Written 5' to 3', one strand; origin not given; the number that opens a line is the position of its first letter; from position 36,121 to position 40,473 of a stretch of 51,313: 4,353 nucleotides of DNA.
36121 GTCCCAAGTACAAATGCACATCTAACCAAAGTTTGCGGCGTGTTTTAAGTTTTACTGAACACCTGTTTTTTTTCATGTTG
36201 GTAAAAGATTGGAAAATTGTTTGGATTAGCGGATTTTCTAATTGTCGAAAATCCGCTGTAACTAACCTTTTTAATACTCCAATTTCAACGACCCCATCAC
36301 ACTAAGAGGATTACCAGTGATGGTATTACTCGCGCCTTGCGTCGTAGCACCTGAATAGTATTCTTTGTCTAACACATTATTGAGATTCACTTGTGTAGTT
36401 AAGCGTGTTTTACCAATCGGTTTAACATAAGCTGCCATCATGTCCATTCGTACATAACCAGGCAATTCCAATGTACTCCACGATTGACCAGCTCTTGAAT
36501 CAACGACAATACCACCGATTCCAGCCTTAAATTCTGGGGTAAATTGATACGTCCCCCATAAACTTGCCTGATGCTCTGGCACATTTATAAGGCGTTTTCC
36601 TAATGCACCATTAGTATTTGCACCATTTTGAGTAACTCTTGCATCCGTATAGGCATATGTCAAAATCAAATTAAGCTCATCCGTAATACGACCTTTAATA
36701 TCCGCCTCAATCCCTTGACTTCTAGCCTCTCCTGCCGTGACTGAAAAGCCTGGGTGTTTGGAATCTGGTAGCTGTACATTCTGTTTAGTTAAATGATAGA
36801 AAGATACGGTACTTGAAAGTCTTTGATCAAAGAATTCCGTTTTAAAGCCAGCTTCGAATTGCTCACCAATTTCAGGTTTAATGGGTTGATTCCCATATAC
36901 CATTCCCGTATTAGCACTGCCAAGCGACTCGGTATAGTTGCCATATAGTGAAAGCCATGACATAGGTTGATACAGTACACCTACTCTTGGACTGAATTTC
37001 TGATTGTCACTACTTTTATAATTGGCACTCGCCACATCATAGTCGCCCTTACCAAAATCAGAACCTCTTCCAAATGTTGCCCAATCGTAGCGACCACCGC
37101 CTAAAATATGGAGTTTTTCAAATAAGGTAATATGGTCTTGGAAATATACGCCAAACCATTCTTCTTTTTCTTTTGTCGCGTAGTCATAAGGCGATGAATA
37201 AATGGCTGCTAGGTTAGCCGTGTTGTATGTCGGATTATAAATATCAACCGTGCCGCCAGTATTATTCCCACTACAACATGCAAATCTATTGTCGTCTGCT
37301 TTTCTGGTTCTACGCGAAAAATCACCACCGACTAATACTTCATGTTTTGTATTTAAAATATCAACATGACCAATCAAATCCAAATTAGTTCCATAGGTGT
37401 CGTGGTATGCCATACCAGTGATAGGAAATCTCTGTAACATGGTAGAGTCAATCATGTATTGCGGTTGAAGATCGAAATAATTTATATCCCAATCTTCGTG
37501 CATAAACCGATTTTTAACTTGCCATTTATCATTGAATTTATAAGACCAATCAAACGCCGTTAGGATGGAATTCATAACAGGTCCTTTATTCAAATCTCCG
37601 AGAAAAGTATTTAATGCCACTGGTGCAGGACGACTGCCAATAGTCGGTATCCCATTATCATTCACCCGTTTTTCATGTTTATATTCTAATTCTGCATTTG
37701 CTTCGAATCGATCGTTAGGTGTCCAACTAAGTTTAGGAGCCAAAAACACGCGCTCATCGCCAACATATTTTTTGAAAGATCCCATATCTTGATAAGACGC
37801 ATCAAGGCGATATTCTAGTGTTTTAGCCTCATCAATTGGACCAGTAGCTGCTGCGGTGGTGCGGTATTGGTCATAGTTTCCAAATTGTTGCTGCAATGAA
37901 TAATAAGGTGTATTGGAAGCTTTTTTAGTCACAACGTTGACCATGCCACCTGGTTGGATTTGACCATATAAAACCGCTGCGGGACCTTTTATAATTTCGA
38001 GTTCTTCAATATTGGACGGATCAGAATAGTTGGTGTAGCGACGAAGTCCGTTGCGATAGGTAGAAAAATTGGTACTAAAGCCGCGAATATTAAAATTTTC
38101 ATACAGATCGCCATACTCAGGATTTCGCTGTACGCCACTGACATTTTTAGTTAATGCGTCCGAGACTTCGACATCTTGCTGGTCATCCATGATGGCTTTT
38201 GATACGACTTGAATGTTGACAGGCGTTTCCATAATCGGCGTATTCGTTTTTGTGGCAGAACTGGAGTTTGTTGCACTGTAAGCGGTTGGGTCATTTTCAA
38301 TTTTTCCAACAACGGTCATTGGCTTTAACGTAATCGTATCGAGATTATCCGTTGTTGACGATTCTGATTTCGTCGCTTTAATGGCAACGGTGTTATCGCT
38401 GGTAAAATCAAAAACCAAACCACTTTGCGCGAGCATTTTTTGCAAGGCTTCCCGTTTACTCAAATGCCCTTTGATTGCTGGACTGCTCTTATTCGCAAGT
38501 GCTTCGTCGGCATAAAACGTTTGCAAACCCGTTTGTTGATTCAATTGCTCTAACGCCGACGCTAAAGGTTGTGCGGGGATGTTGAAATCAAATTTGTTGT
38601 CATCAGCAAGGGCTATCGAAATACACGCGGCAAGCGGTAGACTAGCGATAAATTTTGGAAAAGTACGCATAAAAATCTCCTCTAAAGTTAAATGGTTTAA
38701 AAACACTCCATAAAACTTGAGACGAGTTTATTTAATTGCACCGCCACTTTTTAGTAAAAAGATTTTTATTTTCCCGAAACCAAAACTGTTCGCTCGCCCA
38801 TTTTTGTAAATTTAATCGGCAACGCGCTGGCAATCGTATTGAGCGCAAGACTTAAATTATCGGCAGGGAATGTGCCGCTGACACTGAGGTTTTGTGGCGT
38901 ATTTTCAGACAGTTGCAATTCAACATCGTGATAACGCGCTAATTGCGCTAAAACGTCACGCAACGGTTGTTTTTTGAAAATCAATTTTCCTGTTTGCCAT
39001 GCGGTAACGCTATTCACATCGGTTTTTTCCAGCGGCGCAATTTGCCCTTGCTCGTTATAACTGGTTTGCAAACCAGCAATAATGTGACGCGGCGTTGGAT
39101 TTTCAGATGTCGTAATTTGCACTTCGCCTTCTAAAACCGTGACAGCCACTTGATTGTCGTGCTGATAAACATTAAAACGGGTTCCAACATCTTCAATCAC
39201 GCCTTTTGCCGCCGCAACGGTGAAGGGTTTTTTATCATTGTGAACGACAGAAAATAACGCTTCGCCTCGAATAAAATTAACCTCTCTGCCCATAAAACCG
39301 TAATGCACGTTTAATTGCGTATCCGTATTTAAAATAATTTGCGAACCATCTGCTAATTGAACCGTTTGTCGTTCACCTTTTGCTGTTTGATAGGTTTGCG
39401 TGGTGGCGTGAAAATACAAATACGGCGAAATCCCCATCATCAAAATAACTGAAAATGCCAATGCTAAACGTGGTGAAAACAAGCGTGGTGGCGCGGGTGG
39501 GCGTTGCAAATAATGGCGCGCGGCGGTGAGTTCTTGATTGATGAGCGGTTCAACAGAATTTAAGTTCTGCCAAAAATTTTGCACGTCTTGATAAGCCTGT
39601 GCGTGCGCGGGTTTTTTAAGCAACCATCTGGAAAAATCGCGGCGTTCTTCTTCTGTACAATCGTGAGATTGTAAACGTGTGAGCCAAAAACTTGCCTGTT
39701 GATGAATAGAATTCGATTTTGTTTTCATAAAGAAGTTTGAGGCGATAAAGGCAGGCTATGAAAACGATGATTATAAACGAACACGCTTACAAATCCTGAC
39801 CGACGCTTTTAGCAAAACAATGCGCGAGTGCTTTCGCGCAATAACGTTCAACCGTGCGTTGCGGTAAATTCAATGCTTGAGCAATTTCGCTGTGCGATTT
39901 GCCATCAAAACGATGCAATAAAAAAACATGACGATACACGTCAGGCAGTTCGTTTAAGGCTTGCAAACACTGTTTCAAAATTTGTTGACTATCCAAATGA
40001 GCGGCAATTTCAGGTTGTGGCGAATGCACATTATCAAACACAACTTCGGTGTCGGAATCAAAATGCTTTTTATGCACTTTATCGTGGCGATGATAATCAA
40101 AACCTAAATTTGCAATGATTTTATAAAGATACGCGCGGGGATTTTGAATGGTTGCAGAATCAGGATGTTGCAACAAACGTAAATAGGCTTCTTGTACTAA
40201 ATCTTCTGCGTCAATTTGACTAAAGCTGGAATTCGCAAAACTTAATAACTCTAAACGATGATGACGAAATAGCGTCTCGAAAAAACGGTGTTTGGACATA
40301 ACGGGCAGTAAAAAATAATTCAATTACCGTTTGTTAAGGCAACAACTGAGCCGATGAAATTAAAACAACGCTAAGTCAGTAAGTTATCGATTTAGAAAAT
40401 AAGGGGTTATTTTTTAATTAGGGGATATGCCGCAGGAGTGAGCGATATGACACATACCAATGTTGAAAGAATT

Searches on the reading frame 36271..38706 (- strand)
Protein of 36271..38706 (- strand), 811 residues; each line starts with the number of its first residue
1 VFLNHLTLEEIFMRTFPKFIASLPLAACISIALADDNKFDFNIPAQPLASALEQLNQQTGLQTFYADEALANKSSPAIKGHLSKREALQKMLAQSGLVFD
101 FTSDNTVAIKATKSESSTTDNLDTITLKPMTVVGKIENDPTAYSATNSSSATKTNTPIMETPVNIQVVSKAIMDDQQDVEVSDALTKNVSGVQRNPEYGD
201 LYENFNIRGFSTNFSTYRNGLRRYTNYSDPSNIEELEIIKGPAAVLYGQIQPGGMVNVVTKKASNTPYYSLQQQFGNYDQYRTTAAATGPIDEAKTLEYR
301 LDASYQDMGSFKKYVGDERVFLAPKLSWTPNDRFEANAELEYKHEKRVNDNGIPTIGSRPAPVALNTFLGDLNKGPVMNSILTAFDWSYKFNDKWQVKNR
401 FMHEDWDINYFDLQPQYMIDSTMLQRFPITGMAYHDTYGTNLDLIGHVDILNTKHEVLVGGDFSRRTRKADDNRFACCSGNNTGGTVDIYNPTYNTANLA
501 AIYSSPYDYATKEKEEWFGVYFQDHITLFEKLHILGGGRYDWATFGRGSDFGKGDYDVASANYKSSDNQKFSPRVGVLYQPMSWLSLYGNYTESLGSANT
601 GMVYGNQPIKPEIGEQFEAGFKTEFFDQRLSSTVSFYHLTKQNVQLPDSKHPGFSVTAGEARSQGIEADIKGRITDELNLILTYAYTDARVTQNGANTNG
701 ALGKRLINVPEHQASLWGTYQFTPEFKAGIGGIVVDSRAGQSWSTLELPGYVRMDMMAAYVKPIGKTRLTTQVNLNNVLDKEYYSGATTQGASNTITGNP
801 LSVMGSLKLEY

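Call 7: search_protein_families(library=pfam, proteins=[window:36271-38706:-], max_evalue=0.001)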
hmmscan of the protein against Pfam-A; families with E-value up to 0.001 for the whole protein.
window:36271-38706:- (811 aa): 3 families
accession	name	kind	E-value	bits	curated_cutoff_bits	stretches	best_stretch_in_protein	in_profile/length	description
PF00593.30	TonB_dep_Rec_b-barrel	-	2.6e-56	192.8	27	1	330-778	9-436/436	TonB dependent receptor-like, beta-barrel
PF07715.20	Plug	-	4.2e-20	72.7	23.9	1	158-254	2-106/107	TonB-dependent Receptor Plug Domain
PF07660.19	STN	-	1.7e-06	28.1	28.4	1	62-110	2-50/52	Secretin and TonB N terminus short domain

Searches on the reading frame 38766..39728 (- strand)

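Call 7: search_protein_families(library=pfam, proteins=[window:38766-39728:-], max_evalue=0.001)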
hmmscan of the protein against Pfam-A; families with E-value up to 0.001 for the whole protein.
window:38766-39728:- (320 aa): 3 families
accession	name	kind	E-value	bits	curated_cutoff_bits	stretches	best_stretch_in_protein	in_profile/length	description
PF04773.18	FecR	-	1e-23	84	24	1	112-204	2-97/97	FecR protein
PF16220.10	DUF4880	-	8.3e-14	51.6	25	1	10-51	1-42/43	Domain of unknown function (DUF4880)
PF16344.10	FecR_C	-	2.3e-11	44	24.4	1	248-315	1-68/70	FecR, C-terminal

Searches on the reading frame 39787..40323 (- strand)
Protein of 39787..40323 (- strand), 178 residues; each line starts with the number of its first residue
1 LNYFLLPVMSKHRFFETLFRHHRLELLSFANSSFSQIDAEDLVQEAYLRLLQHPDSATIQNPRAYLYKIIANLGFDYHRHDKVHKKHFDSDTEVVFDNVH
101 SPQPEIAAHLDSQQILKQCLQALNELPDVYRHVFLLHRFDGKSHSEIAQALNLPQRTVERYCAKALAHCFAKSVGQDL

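Call 7: search_protein_families(library=pfam, proteins=[window:39787-40323:-], max_evalue=0.001)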
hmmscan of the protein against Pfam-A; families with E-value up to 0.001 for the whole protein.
window:39787-40323:- (178 aa): 4 families
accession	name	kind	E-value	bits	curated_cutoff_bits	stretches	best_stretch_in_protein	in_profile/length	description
PF08281.18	Sigma70_r4_2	-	4.4e-16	58.7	25.7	1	120-169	5-54/54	Sigma-70, region 4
PF04542.20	Sigma70_r2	-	5.1e-11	42.7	24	1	18-80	1-67/71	Sigma-70 region 2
PF07638.17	Sigma70_ECF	-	3.9e-08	33.8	21.1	1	34-169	44-179/185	ECF sigma factor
PF04545.22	Sigma70_r4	-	3.4e-07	30.1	24.1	1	122-168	1-47/50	Sigma-70, region 4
